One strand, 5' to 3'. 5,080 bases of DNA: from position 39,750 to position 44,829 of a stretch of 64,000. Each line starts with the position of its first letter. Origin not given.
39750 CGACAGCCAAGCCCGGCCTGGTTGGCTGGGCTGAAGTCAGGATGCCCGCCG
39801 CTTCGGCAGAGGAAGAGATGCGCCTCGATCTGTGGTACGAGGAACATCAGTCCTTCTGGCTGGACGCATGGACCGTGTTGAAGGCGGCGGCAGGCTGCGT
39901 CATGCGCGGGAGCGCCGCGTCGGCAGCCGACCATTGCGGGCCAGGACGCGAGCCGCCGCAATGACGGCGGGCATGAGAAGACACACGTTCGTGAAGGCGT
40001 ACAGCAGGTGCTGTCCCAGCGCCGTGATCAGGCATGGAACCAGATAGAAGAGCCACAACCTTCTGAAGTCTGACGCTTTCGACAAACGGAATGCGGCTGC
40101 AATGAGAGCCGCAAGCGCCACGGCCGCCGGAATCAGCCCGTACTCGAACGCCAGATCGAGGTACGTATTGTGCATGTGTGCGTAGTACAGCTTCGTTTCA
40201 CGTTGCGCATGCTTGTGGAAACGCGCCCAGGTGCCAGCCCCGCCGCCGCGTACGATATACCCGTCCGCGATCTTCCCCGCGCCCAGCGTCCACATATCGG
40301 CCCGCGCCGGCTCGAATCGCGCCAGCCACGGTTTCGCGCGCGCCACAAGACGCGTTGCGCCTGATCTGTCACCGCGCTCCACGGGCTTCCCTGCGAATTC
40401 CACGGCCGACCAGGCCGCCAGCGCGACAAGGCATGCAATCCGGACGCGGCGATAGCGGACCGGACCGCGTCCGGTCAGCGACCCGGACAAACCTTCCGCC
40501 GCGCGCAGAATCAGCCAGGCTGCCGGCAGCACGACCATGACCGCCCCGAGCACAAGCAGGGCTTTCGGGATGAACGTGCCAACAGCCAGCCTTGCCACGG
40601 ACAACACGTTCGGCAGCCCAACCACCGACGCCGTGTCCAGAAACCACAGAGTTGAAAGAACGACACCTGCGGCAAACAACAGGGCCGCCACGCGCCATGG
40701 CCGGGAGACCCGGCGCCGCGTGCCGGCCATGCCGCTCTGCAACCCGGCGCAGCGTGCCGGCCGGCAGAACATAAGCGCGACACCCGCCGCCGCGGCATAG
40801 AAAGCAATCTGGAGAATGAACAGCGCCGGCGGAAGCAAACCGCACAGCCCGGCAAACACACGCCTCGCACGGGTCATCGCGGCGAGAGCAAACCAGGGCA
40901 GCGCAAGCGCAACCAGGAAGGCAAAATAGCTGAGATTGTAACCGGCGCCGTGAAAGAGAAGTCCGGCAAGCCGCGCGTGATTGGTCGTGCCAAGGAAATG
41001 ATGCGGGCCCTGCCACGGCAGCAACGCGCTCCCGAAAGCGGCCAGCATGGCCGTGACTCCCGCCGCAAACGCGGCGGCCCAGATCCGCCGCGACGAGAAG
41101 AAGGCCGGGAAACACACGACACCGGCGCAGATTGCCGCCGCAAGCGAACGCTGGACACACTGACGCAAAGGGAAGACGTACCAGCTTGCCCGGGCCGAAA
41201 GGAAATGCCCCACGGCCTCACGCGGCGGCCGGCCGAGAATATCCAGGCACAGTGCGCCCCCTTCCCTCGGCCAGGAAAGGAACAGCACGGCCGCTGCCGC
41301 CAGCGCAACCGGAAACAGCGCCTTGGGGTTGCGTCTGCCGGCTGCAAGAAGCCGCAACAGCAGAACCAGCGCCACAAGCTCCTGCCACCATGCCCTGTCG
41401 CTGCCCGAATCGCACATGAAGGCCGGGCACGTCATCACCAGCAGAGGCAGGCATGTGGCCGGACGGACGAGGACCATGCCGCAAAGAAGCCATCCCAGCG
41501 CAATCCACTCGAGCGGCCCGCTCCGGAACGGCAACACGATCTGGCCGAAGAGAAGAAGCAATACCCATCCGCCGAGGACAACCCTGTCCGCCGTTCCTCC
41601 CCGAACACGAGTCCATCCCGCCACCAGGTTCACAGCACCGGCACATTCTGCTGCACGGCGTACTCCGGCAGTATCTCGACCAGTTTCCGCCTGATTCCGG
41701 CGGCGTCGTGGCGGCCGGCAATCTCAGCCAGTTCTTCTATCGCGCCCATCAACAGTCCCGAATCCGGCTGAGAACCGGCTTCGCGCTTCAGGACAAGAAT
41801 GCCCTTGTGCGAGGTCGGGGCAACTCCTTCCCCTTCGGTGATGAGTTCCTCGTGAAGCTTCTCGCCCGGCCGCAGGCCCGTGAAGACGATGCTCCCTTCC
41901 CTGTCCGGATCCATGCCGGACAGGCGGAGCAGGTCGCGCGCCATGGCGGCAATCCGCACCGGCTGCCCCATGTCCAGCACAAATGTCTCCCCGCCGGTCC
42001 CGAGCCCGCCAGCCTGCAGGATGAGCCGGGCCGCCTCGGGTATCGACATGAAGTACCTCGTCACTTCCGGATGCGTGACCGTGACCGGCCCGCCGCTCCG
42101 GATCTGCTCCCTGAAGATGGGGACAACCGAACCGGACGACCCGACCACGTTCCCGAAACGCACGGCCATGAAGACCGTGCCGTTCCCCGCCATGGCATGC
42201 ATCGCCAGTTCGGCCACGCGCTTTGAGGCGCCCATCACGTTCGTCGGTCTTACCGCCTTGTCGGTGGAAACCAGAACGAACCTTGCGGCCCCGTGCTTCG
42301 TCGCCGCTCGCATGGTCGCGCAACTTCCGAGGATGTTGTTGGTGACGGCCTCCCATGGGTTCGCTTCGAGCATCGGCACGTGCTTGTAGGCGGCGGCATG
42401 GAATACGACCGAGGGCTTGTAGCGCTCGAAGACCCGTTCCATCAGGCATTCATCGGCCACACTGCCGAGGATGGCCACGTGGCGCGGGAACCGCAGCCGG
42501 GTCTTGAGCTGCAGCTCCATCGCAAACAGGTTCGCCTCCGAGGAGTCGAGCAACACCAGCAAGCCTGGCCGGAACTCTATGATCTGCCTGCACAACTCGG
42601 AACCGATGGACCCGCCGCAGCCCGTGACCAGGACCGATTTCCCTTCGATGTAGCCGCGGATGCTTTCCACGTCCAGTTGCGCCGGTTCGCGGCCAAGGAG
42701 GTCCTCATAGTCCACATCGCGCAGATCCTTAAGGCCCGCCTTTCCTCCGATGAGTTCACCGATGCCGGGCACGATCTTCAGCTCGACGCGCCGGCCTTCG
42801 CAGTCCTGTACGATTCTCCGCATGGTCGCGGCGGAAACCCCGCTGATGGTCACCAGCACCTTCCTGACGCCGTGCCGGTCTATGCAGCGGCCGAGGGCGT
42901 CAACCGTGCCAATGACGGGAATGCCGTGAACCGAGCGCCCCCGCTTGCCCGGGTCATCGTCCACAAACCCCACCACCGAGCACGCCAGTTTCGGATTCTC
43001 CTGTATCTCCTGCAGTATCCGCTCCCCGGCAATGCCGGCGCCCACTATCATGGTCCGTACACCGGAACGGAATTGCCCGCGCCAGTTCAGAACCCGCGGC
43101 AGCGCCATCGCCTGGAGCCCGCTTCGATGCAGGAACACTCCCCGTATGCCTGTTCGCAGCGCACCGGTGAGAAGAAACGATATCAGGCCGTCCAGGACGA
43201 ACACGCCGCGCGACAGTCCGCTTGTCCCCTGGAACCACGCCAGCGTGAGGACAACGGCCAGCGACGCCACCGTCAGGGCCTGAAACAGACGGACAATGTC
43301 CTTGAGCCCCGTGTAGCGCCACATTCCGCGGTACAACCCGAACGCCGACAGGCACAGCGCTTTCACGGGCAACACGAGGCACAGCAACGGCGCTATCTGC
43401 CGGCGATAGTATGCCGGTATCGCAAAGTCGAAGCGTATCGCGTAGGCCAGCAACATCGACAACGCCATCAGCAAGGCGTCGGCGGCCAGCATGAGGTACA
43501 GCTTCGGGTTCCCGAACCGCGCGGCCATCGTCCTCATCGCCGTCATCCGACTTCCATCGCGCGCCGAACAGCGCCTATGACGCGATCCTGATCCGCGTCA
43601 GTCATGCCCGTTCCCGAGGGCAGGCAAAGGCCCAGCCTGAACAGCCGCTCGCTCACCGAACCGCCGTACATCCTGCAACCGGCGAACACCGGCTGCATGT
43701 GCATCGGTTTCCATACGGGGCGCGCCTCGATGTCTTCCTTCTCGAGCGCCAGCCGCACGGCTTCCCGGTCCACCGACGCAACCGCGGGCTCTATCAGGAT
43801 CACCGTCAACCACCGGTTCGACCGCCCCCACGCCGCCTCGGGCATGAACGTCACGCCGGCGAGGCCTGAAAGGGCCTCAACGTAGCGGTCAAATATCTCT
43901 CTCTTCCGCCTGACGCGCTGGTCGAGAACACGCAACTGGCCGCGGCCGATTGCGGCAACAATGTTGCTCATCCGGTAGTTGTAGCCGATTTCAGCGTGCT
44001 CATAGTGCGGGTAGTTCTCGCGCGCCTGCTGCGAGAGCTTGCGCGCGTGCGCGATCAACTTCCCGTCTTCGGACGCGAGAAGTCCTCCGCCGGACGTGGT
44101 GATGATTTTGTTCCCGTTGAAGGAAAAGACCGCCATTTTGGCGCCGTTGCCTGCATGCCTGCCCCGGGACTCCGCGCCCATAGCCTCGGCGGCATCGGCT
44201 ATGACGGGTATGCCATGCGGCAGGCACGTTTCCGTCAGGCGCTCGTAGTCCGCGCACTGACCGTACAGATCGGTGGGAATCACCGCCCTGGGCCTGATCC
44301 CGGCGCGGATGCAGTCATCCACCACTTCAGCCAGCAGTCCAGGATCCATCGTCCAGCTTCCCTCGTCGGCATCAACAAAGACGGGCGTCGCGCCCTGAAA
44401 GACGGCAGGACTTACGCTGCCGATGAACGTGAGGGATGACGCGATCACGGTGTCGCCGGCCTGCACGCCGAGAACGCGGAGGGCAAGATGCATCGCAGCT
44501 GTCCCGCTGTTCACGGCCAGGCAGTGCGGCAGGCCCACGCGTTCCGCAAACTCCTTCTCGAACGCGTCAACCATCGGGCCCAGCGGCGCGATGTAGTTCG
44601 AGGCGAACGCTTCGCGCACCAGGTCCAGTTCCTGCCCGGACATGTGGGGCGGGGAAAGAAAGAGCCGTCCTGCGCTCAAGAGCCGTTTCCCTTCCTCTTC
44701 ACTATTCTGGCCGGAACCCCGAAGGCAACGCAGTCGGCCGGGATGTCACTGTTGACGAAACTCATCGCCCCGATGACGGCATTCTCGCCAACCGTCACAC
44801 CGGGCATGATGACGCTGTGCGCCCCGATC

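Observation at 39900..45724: pglC-pglD-pglE-pglF-like operon ending in a Wzy_C (WaaL/PglL-family) protein: candidate O-linked protein glycosylation or capped-glycan system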

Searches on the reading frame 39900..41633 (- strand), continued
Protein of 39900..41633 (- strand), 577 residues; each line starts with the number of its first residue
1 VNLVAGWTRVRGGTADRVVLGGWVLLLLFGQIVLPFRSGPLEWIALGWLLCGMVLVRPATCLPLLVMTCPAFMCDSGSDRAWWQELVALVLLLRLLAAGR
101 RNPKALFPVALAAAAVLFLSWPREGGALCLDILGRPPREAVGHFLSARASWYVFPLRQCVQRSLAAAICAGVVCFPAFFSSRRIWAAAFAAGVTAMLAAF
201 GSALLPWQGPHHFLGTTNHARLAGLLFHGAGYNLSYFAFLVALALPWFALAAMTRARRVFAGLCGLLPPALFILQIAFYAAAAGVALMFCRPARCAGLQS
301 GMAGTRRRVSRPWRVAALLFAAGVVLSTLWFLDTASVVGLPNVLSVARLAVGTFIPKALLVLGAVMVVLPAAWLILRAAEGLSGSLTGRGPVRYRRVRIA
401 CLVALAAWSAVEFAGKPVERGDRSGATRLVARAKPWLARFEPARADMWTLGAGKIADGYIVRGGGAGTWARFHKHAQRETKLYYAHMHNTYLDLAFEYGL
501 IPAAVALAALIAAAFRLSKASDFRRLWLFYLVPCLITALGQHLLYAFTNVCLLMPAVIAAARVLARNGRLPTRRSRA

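Call 92: search_protein_families(library=pfam, proteins=[P0016, P0019, P0024, P0026, P0012, P0014, P0020, P0022], max_evalue=0.01)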
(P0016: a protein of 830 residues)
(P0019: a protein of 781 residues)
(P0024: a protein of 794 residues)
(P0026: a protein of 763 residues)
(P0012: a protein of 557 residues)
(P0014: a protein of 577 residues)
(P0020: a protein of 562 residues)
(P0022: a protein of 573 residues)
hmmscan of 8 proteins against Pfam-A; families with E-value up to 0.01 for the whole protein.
P0016 (830 aa): 1 family
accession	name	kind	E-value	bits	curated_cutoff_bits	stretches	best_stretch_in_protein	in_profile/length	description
PF04932.20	Wzy_C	-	2.2e-06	27.9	31.7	1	678-759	76-145/149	O-Antigen ligase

P0019 (781 aa): 1 family
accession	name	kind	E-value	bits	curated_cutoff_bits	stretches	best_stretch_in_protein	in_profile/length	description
PF04932.20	Wzy_C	-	0.0017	18.6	31.7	1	636-714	79-147/149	O-Antigen ligase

P0024 (794 aa): 0 families

P0026 (763 aa): 1 family
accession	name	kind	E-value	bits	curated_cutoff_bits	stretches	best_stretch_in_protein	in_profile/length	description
PF04932.20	Wzy_C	-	0.00022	21.5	31.7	1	614-688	83-147/149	O-Antigen ligase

P0012 (557 aa): 1 family
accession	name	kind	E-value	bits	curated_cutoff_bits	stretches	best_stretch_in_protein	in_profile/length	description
PF04932.20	Wzy_C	-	0.0043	17.3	31.7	1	267-487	10-149/149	O-Antigen ligase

P0014 (577 aa): 1 family
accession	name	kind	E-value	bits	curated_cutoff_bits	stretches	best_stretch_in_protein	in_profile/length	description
PF04932.20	Wzy_C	-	0.00016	21.9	31.7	1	275-504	16-148/149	O-Antigen ligase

P0020 (562 aa): 1 family
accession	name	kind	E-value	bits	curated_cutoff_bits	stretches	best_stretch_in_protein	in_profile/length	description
PF04932.20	Wzy_C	-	0.00029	21.1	31.7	1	445-495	96-148/149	O-Antigen ligase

P0022 (573 aa): 1 family
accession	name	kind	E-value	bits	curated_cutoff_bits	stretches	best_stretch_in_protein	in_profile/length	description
PF04932.20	Wzy_C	-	0.00033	20.9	31.7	1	437-500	83-148/149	O-Antigen ligase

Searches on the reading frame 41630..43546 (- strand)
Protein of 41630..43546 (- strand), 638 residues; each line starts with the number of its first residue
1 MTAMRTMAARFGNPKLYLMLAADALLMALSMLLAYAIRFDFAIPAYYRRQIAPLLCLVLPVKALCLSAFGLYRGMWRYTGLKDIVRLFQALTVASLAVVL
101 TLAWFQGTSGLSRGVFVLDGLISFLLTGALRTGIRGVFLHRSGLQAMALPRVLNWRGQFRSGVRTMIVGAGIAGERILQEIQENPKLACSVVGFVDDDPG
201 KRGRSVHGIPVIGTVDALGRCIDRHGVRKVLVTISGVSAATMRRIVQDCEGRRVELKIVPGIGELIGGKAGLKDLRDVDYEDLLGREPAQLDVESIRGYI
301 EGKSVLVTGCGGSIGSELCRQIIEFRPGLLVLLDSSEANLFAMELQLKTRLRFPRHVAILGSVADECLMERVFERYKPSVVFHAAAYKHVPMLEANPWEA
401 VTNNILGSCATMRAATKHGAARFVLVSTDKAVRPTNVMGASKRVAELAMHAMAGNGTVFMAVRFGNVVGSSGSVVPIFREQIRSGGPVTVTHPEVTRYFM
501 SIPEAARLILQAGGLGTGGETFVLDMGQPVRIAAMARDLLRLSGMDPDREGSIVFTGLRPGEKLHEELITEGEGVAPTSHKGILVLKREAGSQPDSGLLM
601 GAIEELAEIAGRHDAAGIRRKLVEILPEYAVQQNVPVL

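Call 8: search_protein_families(library=pfam, proteins=[window:41630-43546:-], max_evalue=0.01)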
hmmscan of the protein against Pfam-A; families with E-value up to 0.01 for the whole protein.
window:41630-43546:- (638 aa): 6 families
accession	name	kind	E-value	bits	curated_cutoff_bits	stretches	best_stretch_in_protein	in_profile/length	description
PF02719.21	Polysacc_synt_2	-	4.3e-110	367.9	20.2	1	305-586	1-291/293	Polysaccharide biosynthesis protein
PF01370.27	Epimerase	-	1.3e-18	67.7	20.9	1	305-512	1-224/240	NAD dependent epimerase/dehydratase family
PF13727.12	CoA_binding_3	-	1.2e-17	65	25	1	68-260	2-175/175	CoA-binding domain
PF16363.11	GDP_Man_Dehyd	-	9.8e-12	45.4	27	1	306-429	1-130/332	GDP-mannose 4,6 dehydratase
PF04321.23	RmlD_sub_bind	-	1.5e-09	37.8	27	1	305-451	3-138/287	RmlD substrate binding domain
PF01073.25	3Beta_HSD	-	1.3e-05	24.8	22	1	306-434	1-122/280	3-beta hydroxysteroid dehydrogenase/isomerase family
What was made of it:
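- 41630..43546 (-): Membrane-anchored UDP-HexNAc 4,6-dehydratase (PglF/WbpM/CapD architecture). Polysacc_synt_2 4.3e-110 plus CoA_binding_3 1.2e-17 (call 8).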

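Call 9: search_protein_families(library=ncbifam, proteins=[window:41630-43546:-], max_evalue=0.01)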
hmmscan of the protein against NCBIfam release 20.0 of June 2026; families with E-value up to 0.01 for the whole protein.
window:41630-43546:- (638 aa): 25 families
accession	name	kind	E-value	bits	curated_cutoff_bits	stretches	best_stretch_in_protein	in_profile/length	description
TIGR03589.1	PseB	equivalog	2.2e-47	161.6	407.75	1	301-575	3-268/324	UDP-N-acetylglucosamine 4,6-dehydratase (inverting)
TIGR04130.1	FnlA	equivalog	8.5e-37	126.8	730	1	379-576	75-272/337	UDP-N-acetylglucosamine 4,6-dehydratase/5-epimerase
TIGR03025.1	EPS_sugtrans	subfamily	3.1e-24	86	295.55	1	22-279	2-241/445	exopolysaccharide biosynthesis polyprenyl glycosylphosphotransferase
TIGR03023.1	WcaJ_sugtrans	equivalog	3.2e-24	86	410.75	1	22-276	2-243/453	undecaprenyl-phosphate glucose phosphotransferase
TIGR01179.1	galE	equivalog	6e-14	51.6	262.3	1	305-470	2-179/332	UDP-glucose 4-epimerase GalE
TIGR03022.1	WbaP_sugtrans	subfamily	1.1e-12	48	403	1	21-262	3-225/456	undecaprenyl-phosphate galactose phosphotransferase WbaP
TIGR01181.1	dTDP_gluc_dehyt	equivalog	4e-11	42.6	365.1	1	305-430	2-127/321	dTDP-glucose 4,6-dehydratase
TIGR02622.1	CDP_4_6_dhtase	equivalog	1.4e-09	37.5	278.45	1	301-436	3-137/352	CDP-glucose 4,6-dehydratase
TIGR01214.1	rmlD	equivalog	5e-09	35.7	224.05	1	305-454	2-140/285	dTDP-4-dehydrorhamnose reductase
NF007582.0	PRK10217.1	equivalog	2.6e-08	33.4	698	1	303-418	2-115/355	dTDP-glucose 4,6-dehydratase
NF007490.0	PRK10084.1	subfamily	4.9e-08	32.4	649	1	305-417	3-113/361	dTDP-glucose 4,6-dehydratase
NF007956.0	PRK10675.1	subfamily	6e-08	32.2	394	1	304-427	2-123/338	UDP-glucose 4-epimerase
TIGR03013.1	EpsB_2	subfamily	2.8e-07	30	393.35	1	22-235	2-194/443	TIGR03013 family XrtA/PEP-CTERM system glycosyltransferase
TIGR04180.1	EDH_00030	hypoth_equivalog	4.7e-06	25.9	475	1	305-430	1-123/297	NAD-dependent 4,6-dehydratase LegB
TIGR03466.1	HpnA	hypoth_equivalog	9.1e-06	24.8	367.65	1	304-442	2-127/327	hopanoid-associated sugar epimerase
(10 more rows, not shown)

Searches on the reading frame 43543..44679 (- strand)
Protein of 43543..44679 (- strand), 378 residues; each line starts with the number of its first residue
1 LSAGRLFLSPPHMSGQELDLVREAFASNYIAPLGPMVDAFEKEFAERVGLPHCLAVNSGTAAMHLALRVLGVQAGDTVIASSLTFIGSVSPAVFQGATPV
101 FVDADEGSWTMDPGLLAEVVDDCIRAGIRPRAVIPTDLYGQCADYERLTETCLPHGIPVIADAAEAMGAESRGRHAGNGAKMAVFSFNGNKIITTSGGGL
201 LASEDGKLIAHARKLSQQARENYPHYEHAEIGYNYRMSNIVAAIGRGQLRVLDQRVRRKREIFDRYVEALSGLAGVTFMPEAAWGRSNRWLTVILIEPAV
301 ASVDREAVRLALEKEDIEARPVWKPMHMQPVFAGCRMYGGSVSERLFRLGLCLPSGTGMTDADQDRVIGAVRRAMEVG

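Call 8: search_protein_families(library=pfam, proteins=[window:43543-44679:-], max_evalue=0.01)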
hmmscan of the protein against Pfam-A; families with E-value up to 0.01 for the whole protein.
window:43543-44679:- (378 aa): 3 families
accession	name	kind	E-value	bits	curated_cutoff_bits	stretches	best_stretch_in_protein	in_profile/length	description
PF01041.23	DegT_DnrJ_EryC1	-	4.9e-92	309.4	19.8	1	14-372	4-360/360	DegT/DnrJ/EryC1/StrS aminotransferase family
PF01212.27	Beta_elim_lyase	-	5.3e-06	26.4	27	1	36-218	33-225/288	Beta-eliminating lyase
PF01053.26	Cys_Met_Meta_PP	-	0.00031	19.9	27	1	33-88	50-104/381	Cys/Met metabolism PLP-dependent enzyme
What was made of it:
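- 43543..44679 (-): PLP-dependent sugar 4-aminotransferase (PglE/LegC-like). DegT_DnrJ_EryC1 4.9e-92 (call 8).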

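Call 9: search_protein_families(library=ncbifam, proteins=[window:43543-44679:-], max_evalue=0.01)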
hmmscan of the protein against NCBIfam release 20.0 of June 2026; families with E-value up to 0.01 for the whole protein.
window:43543-44679:- (378 aa): 15 families
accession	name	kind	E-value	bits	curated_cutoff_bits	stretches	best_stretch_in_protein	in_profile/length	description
TIGR04181.1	NHT_00031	hypoth_equivalog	5.9e-102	341.2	420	1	7-356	2-359/359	LegC family aminotransferase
TIGR03588.1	PseC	equivalog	1.1e-68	231.9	423.5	1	12-374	8-379/380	UDP-4-amino-4,6-dideoxy-N-acetyl-beta-L-altrosamine transaminase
NF008658.2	PRK11658.1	equivalog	1.5e-52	178.6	631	1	6-375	5-377/379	UDP-4-amino-4-deoxy-L-arabinose aminotransferase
TIGR04427.1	PLP_DesI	equivalog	4.1e-49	167.7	650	1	22-377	39-385/390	dTDP-4-dehydro-6-deoxyglucose aminotransferase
NF008687.0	PRK11706.1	equivalog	9.8e-40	136.4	375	1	9-374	5-373/375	dTDP-4-amino-4,6-dideoxygalactose transaminase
NF011936.0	PRK15407.1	equivalog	3.2e-33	115.1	423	2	33-214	63-246/440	lipopolysaccharide biosynthesis protein RfbH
TIGR02379.1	ECA_wecE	subfamily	1.4e-29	103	434.85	1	10-373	6-373/376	dTDP-4-amino-4,6-dideoxy-D-glucose transaminase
NF004770.0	PRK06108.1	subfamily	2.4e-05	23.3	422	1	39-163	85-210/396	pyridoxal phosphate-dependent aminotransferase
TIGR01325.1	O_suc_HS_sulf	equivalog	0.00024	19.8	510.05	1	34-88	53-105/380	O-succinylhomoserine sulfhydrylase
NF004650.0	PRK05994.1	equivalog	0.00036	19.5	667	1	28-233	56-246/427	O-acetylhomoserine aminocarboxypropyltransferase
NF006096.0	PRK08248.1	equivalog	0.00059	18.6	726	1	30-233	59-247/431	homocysteine synthase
TIGR01326.1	OAH_OAS_sulfhy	subfamily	0.00084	18.2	495.1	1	34-90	56-111/418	O-acetylhomoserine aminocarboxypropyltransferase/cysteine synthase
NF004757.0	PRK06084.1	equivalog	0.0024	16.8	790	1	32-234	55-248/425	bifunctional O-acetylhomoserine aminocarboxypropyltransferase/cysteine synthase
TIGR02539.1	SepCysS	equivalog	0.005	15.9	365.25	1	35-169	51-189/370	O-phospho-L-seryl-tRNA:Cys-tRNA synthase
NF006003.0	PRK08133.1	equivalog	0.0052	15.5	522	1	34-88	65-117/396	O-succinylhomoserine sulfhydrylase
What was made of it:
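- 43543..44679 (-): LegC family TIGR04181 at 341 bits, below its cut-off of 420 (call 9).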

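Call 60: search_solved_structures(query=window:43543-44679:-, max_evalue=1e-20)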
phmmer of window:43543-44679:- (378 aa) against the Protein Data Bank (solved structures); distinct sequences matched with E-value up to 1e-20: 50.
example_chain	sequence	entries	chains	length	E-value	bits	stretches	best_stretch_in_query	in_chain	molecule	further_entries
1o61_A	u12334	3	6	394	9.4e-93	314.6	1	5-370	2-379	aminotransferase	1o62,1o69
4ztc_A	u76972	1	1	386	8.4e-92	311.5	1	5-364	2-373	Aminotransferase homolog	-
7b0m_AAA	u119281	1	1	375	5.5e-70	239.7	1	5-358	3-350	Sugar aminotransferase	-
3bn1_A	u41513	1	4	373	4.6e-69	236.7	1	5-373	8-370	Perosamine synthetase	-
3dr7_A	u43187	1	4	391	5.3e-69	236.5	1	5-373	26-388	Putative perosamine synthetase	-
3dr4_A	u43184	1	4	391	3.7e-68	233.7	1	5-373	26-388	Putative perosamine synthetase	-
8sng_A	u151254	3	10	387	9.4e-41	143.5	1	8-372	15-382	UDP-4-amino-4-deoxy-L-arabinose--oxoglutarate aminotransferase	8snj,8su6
2oga_A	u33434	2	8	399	1.3e-40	143.1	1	29-373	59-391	Transaminase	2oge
4qgr_A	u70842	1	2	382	1.9e-40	142.5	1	30-372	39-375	DegT/DnrJ/EryC1/StrS aminotransferase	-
5uid_A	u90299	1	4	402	1.2e-39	139.9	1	5-375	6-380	Aminotransferase TlmJ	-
9bgp_A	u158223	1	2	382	1.6e-38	136.2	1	34-376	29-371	aminotransferase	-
9bgr_A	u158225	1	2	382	1.1e-37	133.5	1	34-376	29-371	aminotransferase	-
1mdo_A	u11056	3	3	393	4.7e-37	131.4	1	6-373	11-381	ArnB aminotransferase | UDP-4-amino-4-deoxy-L-arabinose--oxoglutarate aminotransferase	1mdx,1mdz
4oca_A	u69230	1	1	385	3.4e-36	128.5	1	6-372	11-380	UDP-4-amino-4-deoxy-L-arabinose--oxoglutarate aminotransferase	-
3nu7_A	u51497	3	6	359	1.6e-35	126.3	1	33-271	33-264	Aminotransferase WbpE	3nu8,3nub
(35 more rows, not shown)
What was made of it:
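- Closest known: Campylobacter/Neisseria PglC-PglD-PglE-PglF diNAcBac pathway. Same: The aminotransferase's best solved relative is 1o61, which I recall to be C. jejuni PglE (call 60).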
